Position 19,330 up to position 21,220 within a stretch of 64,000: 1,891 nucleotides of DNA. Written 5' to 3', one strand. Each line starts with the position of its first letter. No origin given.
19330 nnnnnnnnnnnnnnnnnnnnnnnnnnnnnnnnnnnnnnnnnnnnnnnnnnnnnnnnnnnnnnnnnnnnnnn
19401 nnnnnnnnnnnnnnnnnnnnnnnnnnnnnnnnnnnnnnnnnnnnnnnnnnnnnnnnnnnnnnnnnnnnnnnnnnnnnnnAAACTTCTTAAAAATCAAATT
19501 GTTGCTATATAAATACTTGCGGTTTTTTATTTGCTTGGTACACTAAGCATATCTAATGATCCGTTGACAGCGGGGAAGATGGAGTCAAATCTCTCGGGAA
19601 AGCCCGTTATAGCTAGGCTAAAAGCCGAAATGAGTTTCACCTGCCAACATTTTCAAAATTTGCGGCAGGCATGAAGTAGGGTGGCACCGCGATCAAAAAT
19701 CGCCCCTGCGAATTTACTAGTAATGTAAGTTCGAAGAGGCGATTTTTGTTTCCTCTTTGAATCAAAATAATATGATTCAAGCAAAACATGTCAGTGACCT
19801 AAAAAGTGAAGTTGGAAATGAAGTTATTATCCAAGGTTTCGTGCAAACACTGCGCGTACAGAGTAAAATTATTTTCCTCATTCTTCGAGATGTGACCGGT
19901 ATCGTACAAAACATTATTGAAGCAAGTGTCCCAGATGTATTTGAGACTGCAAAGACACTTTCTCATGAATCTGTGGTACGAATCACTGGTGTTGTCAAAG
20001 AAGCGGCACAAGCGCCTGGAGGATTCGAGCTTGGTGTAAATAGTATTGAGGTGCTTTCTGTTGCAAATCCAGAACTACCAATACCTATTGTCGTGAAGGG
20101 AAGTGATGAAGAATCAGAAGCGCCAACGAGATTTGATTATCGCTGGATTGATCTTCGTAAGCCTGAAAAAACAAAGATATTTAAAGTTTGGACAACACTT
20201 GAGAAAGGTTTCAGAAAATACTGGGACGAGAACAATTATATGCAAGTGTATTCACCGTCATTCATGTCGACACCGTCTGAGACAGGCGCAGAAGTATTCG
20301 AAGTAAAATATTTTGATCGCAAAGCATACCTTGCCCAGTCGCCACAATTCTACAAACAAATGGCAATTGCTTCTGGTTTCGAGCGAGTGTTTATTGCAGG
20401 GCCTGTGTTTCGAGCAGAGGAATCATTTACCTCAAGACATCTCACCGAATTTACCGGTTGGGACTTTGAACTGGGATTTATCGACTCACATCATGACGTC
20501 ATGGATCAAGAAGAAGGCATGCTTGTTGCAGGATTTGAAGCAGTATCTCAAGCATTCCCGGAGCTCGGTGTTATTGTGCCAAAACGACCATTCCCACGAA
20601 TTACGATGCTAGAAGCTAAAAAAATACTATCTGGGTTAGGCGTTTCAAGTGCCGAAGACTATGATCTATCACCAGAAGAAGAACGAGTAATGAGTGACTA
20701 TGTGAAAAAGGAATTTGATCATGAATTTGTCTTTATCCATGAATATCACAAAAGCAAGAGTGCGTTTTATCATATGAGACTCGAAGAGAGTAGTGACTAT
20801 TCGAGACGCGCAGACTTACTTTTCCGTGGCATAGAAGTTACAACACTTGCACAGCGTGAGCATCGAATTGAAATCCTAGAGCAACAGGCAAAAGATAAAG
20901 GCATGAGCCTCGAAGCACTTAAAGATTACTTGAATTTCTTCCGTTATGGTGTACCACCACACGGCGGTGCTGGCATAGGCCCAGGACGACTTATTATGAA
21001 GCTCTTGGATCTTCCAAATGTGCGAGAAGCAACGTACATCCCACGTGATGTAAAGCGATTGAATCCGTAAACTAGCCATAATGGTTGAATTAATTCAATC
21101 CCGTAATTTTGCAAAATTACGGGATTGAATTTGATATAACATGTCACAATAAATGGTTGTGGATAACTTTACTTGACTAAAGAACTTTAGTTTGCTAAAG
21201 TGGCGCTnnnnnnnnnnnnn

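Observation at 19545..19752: T-box (tRNA-sensing) leader with Asp specifier upstream of archaeal-type aspS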

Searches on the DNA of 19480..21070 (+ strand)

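Call 4: search_rna_families(source=window, start=19480, end=19800, threshold=evalue, max_evalue=10, show_alignments=5)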
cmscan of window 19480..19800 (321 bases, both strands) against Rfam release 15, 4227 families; matches with E-value up to 10: 11.
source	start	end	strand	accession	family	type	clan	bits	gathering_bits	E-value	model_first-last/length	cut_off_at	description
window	19547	19710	+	RF00230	T-box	Cis-reg; leader;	-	39.6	93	1.4e-07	1-219/219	no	T-box leader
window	19697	19780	-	RF02844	RefA9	Gene; antisense;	-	20.4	49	0.73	1-64/64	no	Enterococcus sRNA A9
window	19743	19786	+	RF04347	Plastid-ccsA-ndhD-2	Cis-reg;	-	17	51.5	1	1-53/53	no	Plastid-ccsA-ndhD-2 3UTR RNA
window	19695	19747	-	RF04186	mir-278_2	Gene; miRNA;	-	15.9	70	1.3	12-68/79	no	mir-278_2 microRNA precursor family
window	19698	19743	-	RF04252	mir-8186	Gene; miRNA;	-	15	80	2.1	1-61/61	no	mir-8186 microRNA precursor family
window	19690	19752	+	RF03908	MIR6459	Gene; miRNA;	-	14.9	100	2.3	1-87/87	no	MIR6459 microRNA precursor family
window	19757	19780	-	RF04347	Plastid-ccsA-ndhD-2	Cis-reg;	-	14.6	51.5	4.5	15-40/53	no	Plastid-ccsA-ndhD-2 3UTR RNA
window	19757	19780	-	RF04346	Plastid-ccsA-ndhD-1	Cis-reg;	CL00154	14.2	48.5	4.7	18-43/57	no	Plastid-ccsA-ndhD-1 3UTR RNA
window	19757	19780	+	RF04346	Plastid-ccsA-ndhD-1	Cis-reg;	CL00154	14.2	48.5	4.8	18-43/57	no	Plastid-ccsA-ndhD-1 3UTR RNA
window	19689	19753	+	RF04125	MIR9408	Gene; miRNA;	-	14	90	6.2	1-117/117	no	MIR9408 microRNA precursor family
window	19748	19781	-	RF01125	sR4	Gene; snRNA; snoRNA; CD-box;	-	10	50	9.1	1-56/56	no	Small nucleolar RNA sR4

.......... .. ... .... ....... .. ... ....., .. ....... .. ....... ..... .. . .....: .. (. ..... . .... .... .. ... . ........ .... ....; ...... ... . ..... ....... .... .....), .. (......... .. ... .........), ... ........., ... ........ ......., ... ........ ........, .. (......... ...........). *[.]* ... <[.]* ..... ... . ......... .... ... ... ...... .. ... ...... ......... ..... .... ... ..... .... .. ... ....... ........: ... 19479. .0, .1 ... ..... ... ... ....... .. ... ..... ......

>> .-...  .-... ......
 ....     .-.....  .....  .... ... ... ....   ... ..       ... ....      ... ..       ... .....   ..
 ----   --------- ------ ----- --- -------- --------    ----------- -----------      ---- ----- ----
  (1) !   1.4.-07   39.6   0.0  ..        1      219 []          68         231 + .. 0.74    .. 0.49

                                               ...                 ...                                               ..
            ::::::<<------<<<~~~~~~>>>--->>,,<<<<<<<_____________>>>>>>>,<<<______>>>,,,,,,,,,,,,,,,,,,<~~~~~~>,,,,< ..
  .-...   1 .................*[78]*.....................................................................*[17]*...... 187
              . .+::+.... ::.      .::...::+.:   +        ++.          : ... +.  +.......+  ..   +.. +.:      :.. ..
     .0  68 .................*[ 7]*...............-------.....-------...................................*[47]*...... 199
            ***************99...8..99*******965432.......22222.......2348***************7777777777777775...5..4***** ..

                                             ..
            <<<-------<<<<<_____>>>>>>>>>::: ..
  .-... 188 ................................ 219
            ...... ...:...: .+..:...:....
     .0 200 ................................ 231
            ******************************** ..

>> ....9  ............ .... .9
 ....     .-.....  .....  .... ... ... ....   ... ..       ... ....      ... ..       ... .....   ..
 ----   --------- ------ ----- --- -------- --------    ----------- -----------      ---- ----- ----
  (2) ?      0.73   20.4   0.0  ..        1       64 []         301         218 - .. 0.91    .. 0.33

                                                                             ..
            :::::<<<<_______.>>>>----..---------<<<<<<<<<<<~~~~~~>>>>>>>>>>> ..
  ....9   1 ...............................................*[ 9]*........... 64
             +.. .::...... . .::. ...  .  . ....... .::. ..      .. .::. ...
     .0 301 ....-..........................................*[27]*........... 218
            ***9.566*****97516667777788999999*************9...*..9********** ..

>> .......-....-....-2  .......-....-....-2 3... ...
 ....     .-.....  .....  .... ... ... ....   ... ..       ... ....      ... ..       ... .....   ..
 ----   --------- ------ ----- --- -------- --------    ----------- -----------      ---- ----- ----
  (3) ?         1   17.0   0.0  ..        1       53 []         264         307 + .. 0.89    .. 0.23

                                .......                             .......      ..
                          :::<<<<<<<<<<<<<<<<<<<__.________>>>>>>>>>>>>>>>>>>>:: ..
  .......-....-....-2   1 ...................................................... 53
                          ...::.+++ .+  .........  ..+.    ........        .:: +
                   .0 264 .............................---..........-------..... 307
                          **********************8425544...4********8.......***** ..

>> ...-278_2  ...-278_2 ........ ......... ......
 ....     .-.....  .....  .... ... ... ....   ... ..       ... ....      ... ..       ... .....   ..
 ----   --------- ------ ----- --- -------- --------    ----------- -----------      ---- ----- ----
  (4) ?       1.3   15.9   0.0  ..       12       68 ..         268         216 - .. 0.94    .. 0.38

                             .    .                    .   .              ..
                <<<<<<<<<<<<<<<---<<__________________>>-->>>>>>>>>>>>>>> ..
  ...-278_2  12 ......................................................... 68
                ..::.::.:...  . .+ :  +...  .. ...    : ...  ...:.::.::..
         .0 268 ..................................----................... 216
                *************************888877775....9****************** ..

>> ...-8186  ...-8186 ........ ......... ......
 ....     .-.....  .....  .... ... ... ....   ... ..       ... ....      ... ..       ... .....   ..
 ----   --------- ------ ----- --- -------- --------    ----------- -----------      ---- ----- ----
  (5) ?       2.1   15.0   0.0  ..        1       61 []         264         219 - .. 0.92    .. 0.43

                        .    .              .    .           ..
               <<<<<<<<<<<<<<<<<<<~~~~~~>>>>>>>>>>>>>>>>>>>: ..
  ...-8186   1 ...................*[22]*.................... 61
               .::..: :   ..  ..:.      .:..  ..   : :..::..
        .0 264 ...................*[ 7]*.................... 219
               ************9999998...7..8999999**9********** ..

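Call 50: search_rna_families(sources=[L058, L079, L051, L055, L041, L046, L049, L065, L052, L033, L057, L068, L070, L066, L034, L062, L082, L077, L015, L085], threshold=evalue, max_evalue=0.01)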
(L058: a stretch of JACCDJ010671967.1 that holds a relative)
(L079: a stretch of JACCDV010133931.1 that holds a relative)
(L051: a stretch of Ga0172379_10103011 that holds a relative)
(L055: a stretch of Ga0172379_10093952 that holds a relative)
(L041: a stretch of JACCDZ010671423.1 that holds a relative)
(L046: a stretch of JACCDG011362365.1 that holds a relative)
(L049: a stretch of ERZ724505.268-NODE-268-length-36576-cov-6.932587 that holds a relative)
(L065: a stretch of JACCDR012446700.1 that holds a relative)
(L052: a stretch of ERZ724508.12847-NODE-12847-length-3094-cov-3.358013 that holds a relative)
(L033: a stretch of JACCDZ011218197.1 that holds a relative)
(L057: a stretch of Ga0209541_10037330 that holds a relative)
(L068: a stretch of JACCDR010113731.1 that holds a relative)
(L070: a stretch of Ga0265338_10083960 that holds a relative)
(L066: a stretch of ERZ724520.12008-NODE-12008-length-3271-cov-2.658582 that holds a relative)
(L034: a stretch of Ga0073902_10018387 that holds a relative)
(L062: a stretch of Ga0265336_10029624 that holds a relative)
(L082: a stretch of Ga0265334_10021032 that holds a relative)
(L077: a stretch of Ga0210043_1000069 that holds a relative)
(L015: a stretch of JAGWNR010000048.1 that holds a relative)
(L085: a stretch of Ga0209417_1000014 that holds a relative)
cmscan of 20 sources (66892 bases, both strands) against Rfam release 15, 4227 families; matches with E-value up to 0.01: 13.
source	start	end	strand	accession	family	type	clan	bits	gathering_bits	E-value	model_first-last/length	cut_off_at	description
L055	49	121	+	RF00005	tRNA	Gene; tRNA;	CL00001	74.1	29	2.5e-14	1-71/71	no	tRNA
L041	1645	1718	-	RF00005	tRNA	Gene; tRNA;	CL00001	66.5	29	2.9e-12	1-71/71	no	tRNA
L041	1807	1877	-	RF00005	tRNA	Gene; tRNA;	CL00001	65.4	29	6.1e-12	1-71/71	no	tRNA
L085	4733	4873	+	RF00230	T-box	Cis-reg; leader;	-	45.7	93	7.9e-07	1-219/219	no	T-box leader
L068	1719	1859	-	RF00230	T-box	Cis-reg; leader;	-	40.9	93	1.3e-05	1-219/219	no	T-box leader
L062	1451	1604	-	RF00230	T-box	Cis-reg; leader;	-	40.7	93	1.5e-05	1-219/219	no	T-box leader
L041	1496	1646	-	RF00230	T-box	Cis-reg; leader;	-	40.2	93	2e-05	1-219/219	no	T-box leader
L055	49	122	-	RF04354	Plastid-ycf2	Cis-reg;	-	37.4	65.7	0.00035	1-75/75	no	Plastid-ycf2 5UTR RNA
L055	262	404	+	RF00230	T-box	Cis-reg; leader;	-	36.2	93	0.00022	1-219/219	no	T-box leader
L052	1883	2051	-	RF00230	T-box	Cis-reg; leader;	-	35.3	93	0.00038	1-219/219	no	T-box leader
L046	2567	2703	+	RF00230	T-box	Cis-reg; leader;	-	34.6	93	0.00055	1-219/219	no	T-box leader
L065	2315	2458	-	RF00230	T-box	Cis-reg; leader;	-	32.1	93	0.0025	1-219/219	no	T-box leader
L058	1394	1530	-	RF00230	T-box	Cis-reg; leader;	-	30.5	93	0.0063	1-219/219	no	T-box leader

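Call 74: search_with_rna_model(model_id=R1, sources=[L087, L088, L089, L090, L091, L092, L093, L094, L095, L096], max_evalue=1)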
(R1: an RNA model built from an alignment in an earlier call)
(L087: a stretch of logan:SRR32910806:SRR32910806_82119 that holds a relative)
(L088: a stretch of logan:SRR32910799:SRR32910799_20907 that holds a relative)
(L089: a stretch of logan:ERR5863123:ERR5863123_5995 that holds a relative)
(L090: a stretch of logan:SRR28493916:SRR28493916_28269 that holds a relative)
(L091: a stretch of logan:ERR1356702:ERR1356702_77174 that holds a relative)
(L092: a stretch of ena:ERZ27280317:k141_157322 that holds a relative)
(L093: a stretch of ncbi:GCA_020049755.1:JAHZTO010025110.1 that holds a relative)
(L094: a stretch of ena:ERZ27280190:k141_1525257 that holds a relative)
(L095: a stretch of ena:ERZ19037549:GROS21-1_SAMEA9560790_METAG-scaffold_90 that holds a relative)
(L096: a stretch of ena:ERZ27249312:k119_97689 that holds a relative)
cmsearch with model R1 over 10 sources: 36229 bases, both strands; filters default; matches with E-value up to 1: 8.
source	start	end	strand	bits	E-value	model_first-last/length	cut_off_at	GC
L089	1103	1246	+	90.9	8.8e-22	1-138/138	no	0.51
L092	1234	1390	+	59.5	7.9e-14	1-138/138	no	0.55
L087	1117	1247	+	54.2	1.7e-12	1-138/138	no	0.5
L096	991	1107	+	49.8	2.2e-11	1-138/138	no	0.47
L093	1002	1137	+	47.3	9.3e-11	1-138/138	no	0.51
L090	1045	1138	+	41.9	2.2e-09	1-138/138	no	0.62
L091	476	591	+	41.4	2.9e-09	1-138/138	no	0.52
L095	1090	1198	+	39.5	8.8e-09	1-138/138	no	0.61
